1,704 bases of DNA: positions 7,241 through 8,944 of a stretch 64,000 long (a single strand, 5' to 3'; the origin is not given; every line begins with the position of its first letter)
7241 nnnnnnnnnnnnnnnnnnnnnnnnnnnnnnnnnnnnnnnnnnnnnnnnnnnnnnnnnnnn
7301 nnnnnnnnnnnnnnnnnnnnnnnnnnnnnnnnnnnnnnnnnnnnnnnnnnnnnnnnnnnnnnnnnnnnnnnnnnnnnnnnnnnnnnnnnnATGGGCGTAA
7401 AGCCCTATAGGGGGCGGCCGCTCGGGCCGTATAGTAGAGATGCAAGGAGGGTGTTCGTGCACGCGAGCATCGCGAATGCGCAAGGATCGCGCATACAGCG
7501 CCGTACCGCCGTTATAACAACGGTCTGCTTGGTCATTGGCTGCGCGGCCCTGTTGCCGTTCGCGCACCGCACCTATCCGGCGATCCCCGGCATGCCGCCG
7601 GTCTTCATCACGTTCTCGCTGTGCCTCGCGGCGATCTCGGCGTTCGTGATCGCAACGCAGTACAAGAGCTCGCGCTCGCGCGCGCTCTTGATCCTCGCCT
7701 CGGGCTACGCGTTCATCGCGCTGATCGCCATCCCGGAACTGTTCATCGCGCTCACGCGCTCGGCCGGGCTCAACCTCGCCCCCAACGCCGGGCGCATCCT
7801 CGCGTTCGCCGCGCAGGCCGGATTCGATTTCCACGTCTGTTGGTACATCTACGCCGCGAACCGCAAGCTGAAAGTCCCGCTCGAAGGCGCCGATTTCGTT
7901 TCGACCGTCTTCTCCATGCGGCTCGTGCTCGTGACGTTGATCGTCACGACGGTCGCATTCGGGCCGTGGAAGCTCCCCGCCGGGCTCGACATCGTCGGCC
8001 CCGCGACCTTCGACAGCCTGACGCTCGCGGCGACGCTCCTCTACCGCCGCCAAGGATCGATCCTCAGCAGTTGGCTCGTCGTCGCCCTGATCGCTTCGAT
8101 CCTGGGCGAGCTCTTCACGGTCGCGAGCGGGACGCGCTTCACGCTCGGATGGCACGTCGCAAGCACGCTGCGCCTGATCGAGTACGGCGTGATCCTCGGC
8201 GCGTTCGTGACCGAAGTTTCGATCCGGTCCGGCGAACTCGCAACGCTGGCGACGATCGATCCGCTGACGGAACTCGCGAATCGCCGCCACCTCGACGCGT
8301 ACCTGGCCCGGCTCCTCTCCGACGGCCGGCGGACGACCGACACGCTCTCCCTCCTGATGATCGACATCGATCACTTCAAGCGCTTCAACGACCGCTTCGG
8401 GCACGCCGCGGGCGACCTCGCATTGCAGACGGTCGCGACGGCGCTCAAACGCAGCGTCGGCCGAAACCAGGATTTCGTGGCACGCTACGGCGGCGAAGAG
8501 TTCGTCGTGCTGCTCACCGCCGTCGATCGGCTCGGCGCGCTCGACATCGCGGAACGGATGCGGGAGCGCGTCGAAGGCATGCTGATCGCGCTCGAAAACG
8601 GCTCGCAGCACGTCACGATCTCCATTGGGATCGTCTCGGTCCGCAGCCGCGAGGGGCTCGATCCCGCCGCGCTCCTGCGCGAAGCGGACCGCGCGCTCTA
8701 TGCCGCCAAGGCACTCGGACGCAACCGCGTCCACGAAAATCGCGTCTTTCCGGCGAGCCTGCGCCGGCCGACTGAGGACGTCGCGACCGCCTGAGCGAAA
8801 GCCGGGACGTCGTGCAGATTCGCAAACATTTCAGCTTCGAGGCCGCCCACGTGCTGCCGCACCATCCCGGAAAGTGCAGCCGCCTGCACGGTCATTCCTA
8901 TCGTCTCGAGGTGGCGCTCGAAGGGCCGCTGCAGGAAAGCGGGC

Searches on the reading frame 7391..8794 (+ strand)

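Call 41: search_protein_families(library=ncbifam, proteins=[window:7391-8794:+], max_evalue=1e-10)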
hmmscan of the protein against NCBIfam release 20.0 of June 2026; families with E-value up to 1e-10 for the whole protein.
window:7391-8794:+ (467 aa): 20 families
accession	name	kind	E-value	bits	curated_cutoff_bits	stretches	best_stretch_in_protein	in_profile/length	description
TIGR00254.1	GGDEF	domain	1.2e-51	174.8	37.4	1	284-448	2-165/168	diguanylate cyclase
NF007135.0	PRK09581.1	equivalog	1.3e-47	162.6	474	1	284-449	289-454/457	PleD family two-component system response regulator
NF038266.1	diguan_SiaD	equivalog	1.7e-43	148.8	290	1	281-447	88-252/252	biofilm regulation diguanylate cyclase SiaD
NF007380.0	PRK09894.1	equivalog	5.4e-43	147.4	256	1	280-447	122-284/296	diguanylate cyclase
NF041606.1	dguan_cyc_DgcA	equivalog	1.1e-41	142.9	370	1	274-447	165-336/340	diguanylate cyclase DgcA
NF007423.1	PRK09966.1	equivalog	2.1e-37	129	325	1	281-440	233-390/390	diguanylate cyclase DgcN/YfiN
NF011955.1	PRK15426.1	equivalog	6.2e-34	117.1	408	1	249-448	361-559/564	cellulose biosynthesis regulator diguanylate cyclase DgcQ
NF047654.1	DiguCycDgcRLepto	equivalog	4.6e-33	114.4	500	1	283-447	129-293/295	diguanylate cyclase DgcR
NF051473.1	DigCycDgcsShew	equivalog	2.3e-30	106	400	1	279-446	127-287/291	diguanylate cyclase DgcS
NF007298.0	PRK09776.1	equivalog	5.7e-30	103.9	1135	1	280-448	677-843/1111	diguanylate cyclase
NF045675.1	PhdiestaseDibA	equivalog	5.4e-28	97.7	980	1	279-445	195-359/623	phosphodiesterase DibA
NF007599.0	PRK10245.1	equivalog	4.2e-26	91.3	402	1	274-447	193-367/371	diguanylate cyclase AdrA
NF047872.1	GGDEF_GdpS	equivalog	4e-25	88.8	400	1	288-449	188-349/355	GGDEF domain-containing protein GdpS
NF007474.0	PRK10060.1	equivalog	1.7e-24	86.1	782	1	270-446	220-391/663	cyclic di-GMP phosphodiesterase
NF053781.1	cdiGMPphdstlr2612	equivalog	3.7e-23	81.2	1600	1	282-442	835-994/1268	Tlr1612 family c-di-GMP phosphodiesterase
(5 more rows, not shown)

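Call 69: search_protein_families(library=pfam, proteins=[window:7391-8794:+], max_evalue=1)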
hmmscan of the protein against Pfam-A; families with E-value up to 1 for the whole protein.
window:7391-8794:+ (467 aa): 5 families
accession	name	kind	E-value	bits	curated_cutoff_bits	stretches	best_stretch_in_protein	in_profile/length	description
PF00990.26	GGDEF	-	1.3e-49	168.5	23.8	1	287-446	1-161/161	Diguanylate cyclase, GGDEF domain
PF17158.10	MASE4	-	2e-07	31.1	28.4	2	65-189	3-131/239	Membrane-associated sensor, integral membrane domain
PF22335.1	Cas10-Cmr2_palm2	-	0.0011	19.5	27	1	346-447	36-132/133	Cas10/Cmr2, second palm domain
PF17853.6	GGDEF_2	-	0.03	15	24.5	1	340-414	33-93/116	GGDEF-like domain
PF06432.16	GPI2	-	0.27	11.2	24.4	1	32-122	176-259/270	Phosphatidylinositol N-acetylglucosaminyltransferase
